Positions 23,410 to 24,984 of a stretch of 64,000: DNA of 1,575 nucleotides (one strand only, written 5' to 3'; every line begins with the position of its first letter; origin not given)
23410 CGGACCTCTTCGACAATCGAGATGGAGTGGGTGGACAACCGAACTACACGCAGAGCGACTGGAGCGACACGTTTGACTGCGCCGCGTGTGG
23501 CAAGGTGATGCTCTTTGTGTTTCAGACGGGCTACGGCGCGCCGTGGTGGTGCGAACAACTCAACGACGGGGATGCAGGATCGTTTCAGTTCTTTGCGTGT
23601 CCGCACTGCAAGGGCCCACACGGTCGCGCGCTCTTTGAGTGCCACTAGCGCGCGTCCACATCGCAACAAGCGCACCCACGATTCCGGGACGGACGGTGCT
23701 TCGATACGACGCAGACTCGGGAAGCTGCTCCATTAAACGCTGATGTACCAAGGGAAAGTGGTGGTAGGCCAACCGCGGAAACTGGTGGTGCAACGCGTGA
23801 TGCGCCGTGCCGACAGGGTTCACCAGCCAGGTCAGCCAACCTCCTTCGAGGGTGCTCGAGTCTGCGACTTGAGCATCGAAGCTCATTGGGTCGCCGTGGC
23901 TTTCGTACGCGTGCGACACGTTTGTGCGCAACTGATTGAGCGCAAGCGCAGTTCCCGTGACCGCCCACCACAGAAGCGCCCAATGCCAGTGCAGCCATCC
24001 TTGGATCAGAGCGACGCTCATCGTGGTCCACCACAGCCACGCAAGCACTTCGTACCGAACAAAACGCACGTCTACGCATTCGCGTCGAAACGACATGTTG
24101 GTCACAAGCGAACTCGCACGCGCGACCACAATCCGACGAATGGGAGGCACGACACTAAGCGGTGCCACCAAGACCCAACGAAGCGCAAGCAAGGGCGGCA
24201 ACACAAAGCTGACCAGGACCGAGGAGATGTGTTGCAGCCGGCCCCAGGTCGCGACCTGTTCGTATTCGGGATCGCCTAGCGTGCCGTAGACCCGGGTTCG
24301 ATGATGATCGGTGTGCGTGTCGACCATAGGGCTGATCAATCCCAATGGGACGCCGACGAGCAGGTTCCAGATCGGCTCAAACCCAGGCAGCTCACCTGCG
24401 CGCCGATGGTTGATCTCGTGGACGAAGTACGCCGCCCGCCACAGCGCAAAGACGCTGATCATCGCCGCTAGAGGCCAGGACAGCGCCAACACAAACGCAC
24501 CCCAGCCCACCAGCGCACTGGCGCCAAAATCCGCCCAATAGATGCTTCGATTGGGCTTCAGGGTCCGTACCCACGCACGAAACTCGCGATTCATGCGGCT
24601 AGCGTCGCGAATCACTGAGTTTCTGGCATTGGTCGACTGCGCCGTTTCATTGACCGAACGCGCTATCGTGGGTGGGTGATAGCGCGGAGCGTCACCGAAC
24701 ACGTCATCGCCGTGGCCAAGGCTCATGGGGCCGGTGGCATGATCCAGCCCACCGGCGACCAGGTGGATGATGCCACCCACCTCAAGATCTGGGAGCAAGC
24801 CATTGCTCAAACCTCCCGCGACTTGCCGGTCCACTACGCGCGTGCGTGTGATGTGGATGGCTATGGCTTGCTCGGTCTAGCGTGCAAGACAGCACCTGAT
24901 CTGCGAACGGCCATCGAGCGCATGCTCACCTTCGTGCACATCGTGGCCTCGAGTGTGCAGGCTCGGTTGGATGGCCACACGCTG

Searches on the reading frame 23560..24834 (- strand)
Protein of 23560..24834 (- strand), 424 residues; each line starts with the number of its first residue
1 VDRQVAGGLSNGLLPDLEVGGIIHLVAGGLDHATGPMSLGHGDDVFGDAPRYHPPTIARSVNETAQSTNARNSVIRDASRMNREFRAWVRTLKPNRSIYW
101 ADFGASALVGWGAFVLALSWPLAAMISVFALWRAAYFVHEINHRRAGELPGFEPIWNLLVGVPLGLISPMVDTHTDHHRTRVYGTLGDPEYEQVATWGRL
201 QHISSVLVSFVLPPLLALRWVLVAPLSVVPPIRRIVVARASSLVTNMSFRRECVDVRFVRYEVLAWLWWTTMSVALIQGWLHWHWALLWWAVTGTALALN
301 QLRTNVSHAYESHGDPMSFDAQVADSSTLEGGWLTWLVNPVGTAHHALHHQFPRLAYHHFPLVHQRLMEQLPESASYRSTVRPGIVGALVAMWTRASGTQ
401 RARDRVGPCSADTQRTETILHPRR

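Call 108: search_protein_families(library=pfam, proteins=[window:23560-24834:-], max_evalue=0.001)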
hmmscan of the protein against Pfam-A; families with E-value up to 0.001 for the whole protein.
window:23560-24834:- (424 aa): 1 family
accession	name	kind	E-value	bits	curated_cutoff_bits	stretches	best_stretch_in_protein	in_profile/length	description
PF00487.30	FA_desaturase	-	7.7e-22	78.7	29.7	1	119-378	5-250/253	Fatty acid desaturase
